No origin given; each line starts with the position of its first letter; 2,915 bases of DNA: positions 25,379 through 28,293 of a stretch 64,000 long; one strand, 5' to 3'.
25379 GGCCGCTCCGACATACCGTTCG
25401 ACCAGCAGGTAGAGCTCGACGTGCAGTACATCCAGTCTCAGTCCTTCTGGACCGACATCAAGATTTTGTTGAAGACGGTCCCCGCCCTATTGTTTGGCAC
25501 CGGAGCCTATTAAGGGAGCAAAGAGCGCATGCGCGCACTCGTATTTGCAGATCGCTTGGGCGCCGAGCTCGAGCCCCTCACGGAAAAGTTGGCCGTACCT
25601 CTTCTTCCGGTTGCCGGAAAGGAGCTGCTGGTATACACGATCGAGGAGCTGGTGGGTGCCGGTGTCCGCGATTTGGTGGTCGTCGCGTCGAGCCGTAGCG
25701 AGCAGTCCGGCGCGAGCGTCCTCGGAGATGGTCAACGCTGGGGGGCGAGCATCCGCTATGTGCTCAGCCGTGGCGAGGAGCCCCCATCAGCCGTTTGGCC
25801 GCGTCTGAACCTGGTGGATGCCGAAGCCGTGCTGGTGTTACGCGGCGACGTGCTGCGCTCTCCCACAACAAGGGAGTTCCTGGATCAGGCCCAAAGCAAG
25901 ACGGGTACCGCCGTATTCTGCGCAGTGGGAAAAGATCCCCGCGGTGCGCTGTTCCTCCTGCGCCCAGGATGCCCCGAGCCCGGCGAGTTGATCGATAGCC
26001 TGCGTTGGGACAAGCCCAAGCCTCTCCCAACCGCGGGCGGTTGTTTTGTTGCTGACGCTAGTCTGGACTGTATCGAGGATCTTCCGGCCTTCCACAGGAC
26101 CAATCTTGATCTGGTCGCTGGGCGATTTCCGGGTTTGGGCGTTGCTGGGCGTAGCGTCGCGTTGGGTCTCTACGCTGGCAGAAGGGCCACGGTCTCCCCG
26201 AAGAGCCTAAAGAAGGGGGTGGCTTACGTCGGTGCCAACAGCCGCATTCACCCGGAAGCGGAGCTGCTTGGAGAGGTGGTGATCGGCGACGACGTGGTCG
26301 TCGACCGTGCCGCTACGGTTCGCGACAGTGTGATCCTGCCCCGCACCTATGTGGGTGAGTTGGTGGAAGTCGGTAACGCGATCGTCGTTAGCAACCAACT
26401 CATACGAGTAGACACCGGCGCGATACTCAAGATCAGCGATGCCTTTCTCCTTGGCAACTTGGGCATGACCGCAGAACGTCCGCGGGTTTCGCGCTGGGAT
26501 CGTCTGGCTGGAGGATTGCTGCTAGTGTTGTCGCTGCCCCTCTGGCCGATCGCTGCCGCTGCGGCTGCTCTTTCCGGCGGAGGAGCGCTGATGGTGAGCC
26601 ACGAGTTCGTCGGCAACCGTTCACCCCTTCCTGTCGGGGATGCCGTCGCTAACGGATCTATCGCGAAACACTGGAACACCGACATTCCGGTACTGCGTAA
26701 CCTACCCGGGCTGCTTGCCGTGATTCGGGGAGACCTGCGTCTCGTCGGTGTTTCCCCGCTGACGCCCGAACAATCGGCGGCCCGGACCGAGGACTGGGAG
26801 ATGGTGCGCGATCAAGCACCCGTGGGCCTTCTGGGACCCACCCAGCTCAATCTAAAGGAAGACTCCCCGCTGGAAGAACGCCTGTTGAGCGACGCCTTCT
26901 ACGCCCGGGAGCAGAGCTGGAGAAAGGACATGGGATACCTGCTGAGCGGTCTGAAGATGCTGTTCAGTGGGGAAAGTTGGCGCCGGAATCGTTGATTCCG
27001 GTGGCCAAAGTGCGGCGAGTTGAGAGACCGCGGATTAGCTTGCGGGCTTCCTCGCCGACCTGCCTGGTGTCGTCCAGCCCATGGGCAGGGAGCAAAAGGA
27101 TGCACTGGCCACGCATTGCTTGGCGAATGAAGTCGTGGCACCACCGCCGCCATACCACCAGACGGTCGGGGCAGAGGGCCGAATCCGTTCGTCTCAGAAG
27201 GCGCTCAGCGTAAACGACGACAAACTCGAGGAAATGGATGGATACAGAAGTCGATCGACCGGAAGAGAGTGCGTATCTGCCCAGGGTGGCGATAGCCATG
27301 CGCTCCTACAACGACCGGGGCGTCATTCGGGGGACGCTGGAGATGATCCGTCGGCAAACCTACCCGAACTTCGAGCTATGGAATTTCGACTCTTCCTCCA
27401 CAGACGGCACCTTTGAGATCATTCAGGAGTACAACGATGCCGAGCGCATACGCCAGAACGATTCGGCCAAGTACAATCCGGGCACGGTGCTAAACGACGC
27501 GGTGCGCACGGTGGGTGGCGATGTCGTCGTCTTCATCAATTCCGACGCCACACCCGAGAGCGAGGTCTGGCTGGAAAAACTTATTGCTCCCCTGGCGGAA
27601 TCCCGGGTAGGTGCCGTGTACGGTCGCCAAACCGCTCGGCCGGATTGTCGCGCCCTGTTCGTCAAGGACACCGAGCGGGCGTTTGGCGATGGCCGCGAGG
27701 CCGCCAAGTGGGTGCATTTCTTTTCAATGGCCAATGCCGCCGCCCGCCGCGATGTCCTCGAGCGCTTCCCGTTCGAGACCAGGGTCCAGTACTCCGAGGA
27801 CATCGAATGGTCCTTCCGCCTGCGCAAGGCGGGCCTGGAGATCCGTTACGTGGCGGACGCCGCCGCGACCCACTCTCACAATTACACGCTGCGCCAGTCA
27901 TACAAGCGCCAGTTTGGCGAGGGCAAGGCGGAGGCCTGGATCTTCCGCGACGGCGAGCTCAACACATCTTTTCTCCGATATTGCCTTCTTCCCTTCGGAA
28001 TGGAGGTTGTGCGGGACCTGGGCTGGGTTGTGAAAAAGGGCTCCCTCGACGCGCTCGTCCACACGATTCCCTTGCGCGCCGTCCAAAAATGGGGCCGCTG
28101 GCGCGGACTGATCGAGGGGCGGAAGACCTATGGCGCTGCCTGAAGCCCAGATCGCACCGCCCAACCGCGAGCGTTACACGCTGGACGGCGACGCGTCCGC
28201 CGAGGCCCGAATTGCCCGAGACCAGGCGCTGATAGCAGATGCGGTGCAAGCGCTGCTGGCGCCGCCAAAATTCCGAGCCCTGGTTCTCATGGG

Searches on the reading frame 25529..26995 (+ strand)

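Call 27: search_protein_families(library=pfam, max_evalue=0.00001, proteins=[window:25529-26995:+])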
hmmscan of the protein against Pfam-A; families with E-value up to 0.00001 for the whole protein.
window:25529-26995:+ (488 aa): 3 families
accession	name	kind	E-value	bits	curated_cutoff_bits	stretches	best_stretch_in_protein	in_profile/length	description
PF00483.29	NTP_transferase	-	1.2e-12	48.3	21.2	1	11-135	10-140/245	Nucleotidyl transferase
PF02397.22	Bac_transf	-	2.5e-10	40.6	27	1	390-478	89-177/179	Bacterial sugar transferase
PF12804.13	NTP_transf_3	-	2.9e-06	28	27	1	24-148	17-137/160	MobA-like NTP transferase domain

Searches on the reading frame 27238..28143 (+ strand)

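Call 27: search_protein_families(library=pfam, max_evalue=0.00001, proteins=[window:27238-28143:+])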
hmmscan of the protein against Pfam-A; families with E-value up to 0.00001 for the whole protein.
window:27238-28143:+ (301 aa): 2 families
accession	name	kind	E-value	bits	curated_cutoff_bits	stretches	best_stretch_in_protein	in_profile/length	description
PF00535.33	Glycos_transf_2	-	2.7e-20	73.4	23.3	1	20-176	3-166/168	Glycosyl transferase family 2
PF13641.12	Glyco_tranf_2_3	-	6.5e-13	49.7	27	1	15-225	1-224/230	Glycosyltransferase like family 2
